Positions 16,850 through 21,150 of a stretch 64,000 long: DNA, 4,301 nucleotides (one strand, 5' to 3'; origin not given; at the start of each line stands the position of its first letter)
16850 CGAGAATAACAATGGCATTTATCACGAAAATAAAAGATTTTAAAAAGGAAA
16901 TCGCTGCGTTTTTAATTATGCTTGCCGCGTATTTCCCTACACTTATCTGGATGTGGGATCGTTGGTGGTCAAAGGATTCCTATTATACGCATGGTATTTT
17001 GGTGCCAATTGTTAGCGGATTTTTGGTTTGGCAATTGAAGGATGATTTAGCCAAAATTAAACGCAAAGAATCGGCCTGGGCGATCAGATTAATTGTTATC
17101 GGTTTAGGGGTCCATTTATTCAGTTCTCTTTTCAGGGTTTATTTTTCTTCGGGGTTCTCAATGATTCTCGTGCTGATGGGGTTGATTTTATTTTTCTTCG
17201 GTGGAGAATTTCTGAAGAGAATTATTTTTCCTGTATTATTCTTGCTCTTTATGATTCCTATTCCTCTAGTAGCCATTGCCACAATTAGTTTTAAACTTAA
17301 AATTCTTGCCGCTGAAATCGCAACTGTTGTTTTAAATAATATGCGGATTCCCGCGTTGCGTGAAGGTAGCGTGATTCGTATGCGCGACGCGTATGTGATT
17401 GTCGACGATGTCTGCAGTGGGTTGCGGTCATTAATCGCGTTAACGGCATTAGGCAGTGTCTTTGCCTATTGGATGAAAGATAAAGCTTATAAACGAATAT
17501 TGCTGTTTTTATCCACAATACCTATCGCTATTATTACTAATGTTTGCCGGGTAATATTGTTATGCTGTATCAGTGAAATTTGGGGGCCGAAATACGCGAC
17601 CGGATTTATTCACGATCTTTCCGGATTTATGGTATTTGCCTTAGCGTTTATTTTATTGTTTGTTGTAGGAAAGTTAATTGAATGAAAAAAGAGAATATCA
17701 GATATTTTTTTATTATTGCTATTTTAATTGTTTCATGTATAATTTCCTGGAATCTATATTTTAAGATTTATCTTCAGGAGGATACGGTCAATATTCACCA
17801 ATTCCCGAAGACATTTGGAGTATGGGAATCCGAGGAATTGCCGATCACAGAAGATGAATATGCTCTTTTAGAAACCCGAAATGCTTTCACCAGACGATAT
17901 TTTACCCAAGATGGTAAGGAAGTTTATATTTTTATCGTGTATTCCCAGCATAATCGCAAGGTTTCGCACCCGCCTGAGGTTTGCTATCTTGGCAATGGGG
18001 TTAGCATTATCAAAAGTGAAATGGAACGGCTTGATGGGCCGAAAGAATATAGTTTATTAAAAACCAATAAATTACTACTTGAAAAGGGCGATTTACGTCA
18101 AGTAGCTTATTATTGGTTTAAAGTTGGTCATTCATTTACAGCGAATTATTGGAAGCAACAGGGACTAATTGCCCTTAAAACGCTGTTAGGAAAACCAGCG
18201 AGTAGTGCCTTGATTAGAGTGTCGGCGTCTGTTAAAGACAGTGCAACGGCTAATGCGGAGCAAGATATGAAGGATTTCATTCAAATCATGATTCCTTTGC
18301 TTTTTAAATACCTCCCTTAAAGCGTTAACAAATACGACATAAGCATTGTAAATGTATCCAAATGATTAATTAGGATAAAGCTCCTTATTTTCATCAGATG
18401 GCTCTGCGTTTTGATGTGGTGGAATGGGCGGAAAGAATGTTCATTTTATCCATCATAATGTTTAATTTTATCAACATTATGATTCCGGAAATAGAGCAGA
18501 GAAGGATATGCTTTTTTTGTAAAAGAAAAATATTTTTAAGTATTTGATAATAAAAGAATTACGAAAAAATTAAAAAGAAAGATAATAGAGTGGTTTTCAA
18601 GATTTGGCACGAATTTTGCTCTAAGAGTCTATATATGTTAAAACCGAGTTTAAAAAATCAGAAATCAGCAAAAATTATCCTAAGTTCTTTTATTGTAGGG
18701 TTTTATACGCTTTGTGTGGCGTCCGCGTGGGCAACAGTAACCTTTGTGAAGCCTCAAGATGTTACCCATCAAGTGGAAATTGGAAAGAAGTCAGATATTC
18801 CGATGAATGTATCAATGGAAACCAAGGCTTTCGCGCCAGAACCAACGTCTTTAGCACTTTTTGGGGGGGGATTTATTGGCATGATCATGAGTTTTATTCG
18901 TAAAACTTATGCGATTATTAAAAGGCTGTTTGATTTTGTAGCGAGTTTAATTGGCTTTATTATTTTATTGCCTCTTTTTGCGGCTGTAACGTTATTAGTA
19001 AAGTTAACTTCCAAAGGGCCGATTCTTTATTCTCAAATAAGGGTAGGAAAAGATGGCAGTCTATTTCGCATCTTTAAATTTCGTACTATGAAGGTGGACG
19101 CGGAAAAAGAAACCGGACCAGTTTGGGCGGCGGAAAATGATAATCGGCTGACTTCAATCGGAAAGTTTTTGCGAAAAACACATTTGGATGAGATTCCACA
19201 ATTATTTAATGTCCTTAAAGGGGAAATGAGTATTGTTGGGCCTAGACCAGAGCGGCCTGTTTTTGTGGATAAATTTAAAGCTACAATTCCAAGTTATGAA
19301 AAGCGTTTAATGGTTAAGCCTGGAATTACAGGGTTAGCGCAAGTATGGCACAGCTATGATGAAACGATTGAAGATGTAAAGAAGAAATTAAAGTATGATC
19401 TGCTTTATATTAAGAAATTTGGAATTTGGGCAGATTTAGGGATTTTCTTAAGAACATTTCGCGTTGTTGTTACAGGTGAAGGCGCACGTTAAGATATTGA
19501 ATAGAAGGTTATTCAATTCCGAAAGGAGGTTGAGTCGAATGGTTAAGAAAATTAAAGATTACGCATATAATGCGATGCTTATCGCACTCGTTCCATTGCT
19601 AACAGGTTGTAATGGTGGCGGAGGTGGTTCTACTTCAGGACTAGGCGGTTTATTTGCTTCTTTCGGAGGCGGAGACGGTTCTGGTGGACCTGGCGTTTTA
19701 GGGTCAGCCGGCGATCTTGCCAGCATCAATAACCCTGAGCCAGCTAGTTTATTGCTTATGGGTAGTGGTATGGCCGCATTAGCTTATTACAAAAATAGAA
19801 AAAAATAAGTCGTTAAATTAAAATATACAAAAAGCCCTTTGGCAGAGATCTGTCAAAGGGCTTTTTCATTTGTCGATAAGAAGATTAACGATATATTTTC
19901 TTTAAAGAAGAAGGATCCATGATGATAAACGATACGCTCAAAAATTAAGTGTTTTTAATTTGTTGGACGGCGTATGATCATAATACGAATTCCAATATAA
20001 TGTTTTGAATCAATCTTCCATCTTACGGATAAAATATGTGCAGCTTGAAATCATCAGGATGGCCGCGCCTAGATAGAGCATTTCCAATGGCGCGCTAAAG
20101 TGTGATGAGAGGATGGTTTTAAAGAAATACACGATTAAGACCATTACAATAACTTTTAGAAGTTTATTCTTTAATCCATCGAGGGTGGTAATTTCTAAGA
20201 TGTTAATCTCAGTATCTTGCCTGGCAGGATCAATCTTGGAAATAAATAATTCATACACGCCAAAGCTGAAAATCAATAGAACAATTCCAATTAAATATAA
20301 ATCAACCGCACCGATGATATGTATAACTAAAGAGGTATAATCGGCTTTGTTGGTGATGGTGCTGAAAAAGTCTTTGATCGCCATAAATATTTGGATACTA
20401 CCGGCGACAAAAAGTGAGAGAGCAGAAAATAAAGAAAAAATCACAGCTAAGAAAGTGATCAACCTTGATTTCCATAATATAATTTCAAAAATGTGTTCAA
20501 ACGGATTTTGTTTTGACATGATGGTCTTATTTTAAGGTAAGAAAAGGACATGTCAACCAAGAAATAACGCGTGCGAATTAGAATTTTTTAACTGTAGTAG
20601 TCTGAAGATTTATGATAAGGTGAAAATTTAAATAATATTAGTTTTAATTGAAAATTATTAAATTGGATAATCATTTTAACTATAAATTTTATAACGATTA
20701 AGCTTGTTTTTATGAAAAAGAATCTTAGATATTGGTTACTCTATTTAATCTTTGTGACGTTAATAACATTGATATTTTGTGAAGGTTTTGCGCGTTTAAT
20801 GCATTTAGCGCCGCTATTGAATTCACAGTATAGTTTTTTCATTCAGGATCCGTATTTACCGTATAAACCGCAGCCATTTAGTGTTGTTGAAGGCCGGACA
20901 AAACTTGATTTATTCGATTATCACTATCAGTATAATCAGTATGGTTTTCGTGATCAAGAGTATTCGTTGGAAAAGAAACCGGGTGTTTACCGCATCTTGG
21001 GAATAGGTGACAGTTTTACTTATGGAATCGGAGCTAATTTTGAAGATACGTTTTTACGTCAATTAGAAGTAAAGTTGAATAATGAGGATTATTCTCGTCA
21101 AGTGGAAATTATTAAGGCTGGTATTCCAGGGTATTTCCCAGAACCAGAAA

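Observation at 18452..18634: Perfect sigma-54 promoter plus upstream palindrome in front of the PEP-CTERM genes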

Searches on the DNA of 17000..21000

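Call 37: search_rna_families(source=window, start=17000, end=21000, threshold=evalue, max_evalue=1)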
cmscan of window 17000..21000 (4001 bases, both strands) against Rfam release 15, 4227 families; matches with E-value up to 1: 2.
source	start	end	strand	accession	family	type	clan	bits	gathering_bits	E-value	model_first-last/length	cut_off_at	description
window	19798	19872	+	RF02371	PyrG_leader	Cis-reg; leader;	-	29.1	65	0.55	1-78/78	no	PyrG leader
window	17197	17282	+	RF02706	TeloSII_ncR30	Gene; sRNA;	-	19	86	0.32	1-226/226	no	TeloSII non coding RNA 30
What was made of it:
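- There is no Rfam match (call 37).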

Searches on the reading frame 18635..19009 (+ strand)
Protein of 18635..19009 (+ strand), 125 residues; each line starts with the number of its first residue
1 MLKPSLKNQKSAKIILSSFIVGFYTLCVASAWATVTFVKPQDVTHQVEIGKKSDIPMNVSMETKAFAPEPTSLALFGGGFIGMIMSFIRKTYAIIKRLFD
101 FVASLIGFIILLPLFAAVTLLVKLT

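Call 28: find_related_loci(query=A2, collection=metagenome_contigs, flank=3000)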
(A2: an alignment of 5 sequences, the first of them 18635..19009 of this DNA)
Query A2 (125 aa) in metagenome_contigs; peptide patterns used: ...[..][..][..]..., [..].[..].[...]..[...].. (x = any residue, [..] = any of these).
600 stretches matched a pattern (row limit reached: there are more); 18 encode a relative of the query (tblastn E <= 1e-3); 18 distinct loci.
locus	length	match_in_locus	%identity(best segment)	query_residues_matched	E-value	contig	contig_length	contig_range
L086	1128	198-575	45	2-125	5e-39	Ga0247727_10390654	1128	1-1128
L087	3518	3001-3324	46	18-125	4e-32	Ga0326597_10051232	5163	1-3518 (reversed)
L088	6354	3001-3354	41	7-123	4e-27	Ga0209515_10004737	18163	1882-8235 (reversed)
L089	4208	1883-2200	41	19-125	4e-23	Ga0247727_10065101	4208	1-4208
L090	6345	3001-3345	43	20-125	8e-23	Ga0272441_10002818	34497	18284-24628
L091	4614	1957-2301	36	7-124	5e-20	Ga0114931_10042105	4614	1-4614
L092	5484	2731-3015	41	30-125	6e-20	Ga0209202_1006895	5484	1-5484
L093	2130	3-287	41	30-125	8e-20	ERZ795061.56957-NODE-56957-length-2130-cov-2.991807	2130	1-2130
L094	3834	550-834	41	30-125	6e-20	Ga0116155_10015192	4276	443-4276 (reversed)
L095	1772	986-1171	55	64-125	2e-19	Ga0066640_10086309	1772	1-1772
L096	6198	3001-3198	52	60-125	4e-19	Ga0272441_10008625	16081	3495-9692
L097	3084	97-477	35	8-125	5e-17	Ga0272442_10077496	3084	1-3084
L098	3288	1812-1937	46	45-90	3e-6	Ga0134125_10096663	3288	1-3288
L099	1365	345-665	26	2-94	4e-6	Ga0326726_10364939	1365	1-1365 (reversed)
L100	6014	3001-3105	49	91-125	5e-6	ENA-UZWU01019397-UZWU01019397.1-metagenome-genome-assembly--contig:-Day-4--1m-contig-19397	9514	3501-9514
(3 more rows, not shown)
